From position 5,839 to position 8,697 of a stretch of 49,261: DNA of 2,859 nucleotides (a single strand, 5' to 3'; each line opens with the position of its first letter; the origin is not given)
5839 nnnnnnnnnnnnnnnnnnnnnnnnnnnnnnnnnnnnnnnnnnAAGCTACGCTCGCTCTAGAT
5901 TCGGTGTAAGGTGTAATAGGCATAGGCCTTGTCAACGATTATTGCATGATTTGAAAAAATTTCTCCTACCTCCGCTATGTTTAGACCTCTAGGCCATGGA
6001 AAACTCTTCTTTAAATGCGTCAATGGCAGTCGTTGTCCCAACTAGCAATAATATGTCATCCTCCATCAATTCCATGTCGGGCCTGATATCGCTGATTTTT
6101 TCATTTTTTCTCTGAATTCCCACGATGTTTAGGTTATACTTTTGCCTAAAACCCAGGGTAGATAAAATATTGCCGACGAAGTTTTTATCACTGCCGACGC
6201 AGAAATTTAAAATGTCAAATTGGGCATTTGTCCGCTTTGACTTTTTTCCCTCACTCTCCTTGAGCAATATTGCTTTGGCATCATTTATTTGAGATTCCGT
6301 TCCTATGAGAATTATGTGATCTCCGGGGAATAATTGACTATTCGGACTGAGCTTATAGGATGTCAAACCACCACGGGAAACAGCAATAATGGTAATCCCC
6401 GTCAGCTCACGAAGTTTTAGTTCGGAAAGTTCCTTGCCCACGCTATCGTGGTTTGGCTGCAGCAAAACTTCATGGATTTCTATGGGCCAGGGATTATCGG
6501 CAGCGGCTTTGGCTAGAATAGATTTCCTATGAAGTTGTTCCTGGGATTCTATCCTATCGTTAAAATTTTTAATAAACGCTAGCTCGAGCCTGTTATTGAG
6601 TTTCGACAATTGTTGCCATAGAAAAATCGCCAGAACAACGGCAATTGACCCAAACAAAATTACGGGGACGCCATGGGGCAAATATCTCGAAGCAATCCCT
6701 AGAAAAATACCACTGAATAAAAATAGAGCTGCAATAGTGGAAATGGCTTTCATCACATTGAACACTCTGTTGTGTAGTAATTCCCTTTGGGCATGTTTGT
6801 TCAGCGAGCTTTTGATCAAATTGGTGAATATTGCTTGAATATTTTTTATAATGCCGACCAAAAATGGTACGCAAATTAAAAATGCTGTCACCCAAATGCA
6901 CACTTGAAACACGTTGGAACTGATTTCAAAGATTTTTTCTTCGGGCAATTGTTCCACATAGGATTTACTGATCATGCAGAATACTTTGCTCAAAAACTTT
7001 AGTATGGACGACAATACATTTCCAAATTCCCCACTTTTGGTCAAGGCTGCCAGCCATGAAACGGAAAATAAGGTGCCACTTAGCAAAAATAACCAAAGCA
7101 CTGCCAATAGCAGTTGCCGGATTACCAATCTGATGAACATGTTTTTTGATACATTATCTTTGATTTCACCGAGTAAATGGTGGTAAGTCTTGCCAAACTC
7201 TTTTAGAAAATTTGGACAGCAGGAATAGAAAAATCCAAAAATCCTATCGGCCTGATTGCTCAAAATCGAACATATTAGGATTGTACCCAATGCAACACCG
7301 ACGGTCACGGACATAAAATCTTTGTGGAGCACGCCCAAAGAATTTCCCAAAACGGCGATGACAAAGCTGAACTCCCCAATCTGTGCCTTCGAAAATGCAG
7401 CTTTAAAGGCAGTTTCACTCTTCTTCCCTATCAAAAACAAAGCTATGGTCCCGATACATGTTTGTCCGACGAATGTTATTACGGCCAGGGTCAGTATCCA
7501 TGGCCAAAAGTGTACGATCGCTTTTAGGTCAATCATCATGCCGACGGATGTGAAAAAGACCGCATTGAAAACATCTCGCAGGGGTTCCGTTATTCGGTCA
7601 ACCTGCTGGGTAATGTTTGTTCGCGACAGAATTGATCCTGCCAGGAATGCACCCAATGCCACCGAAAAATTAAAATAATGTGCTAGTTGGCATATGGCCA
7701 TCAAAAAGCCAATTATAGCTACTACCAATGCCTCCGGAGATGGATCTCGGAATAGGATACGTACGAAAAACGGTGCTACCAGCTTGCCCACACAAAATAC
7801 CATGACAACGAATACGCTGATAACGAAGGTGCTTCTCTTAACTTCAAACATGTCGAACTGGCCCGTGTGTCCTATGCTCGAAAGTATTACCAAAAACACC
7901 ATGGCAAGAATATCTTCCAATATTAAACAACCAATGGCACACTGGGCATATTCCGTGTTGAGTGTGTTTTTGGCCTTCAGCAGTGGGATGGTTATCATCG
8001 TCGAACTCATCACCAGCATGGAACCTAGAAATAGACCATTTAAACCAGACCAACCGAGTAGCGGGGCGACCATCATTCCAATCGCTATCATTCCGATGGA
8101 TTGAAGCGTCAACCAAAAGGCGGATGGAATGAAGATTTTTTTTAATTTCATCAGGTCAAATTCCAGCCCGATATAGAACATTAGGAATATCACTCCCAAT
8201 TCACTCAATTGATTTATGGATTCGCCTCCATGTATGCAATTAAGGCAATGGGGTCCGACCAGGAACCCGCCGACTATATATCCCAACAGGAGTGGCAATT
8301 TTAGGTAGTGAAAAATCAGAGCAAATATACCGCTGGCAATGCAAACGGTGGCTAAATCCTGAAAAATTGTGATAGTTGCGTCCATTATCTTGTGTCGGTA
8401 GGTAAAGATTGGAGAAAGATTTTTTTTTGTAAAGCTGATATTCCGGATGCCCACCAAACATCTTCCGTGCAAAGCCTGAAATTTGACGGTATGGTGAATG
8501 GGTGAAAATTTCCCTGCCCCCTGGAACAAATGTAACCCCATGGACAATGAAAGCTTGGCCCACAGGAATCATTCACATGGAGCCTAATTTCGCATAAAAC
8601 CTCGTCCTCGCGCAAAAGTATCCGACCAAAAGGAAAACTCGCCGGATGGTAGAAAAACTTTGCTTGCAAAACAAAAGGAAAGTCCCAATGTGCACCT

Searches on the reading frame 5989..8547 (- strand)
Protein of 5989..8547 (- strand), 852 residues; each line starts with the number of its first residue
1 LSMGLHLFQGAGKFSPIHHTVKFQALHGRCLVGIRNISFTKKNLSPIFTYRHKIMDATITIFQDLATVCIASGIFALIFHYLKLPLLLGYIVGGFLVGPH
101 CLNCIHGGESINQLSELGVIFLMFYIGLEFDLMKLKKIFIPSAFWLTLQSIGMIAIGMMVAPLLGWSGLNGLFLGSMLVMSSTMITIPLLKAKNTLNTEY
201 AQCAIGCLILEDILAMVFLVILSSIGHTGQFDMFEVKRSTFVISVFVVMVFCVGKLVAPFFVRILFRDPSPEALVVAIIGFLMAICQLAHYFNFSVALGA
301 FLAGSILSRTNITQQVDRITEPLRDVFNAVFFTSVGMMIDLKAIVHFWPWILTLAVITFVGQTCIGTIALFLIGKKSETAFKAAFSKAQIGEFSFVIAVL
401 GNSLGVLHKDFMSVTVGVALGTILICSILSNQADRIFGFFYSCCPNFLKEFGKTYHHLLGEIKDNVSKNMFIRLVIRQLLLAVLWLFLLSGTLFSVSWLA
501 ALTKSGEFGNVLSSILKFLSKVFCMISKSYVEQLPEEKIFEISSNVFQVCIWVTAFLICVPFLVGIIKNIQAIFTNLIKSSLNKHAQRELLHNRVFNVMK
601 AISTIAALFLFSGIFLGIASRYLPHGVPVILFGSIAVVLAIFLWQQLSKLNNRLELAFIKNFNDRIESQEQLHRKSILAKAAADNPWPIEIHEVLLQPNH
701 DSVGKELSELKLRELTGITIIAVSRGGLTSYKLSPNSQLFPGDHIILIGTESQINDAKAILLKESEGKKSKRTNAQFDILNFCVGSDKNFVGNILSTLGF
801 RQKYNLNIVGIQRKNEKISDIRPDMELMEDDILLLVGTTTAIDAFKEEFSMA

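Call 45: search_protein_families(library=pfam, proteins=[window:5989-8547:-], max_evalue=0.001)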
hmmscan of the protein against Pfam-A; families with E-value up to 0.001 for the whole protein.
window:5989-8547:- (852 aa): 2 families
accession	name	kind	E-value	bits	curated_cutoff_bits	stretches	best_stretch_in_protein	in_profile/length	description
PF00999.27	Na_H_Exchanger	-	1.8e-55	188.8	26.2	1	75-426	9-365/375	Sodium/hydrogen exchanger, transmembrane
PF02080.26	TrkA_C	-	5.8e-28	97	27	2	691-761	1-70/71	TrkA-C domain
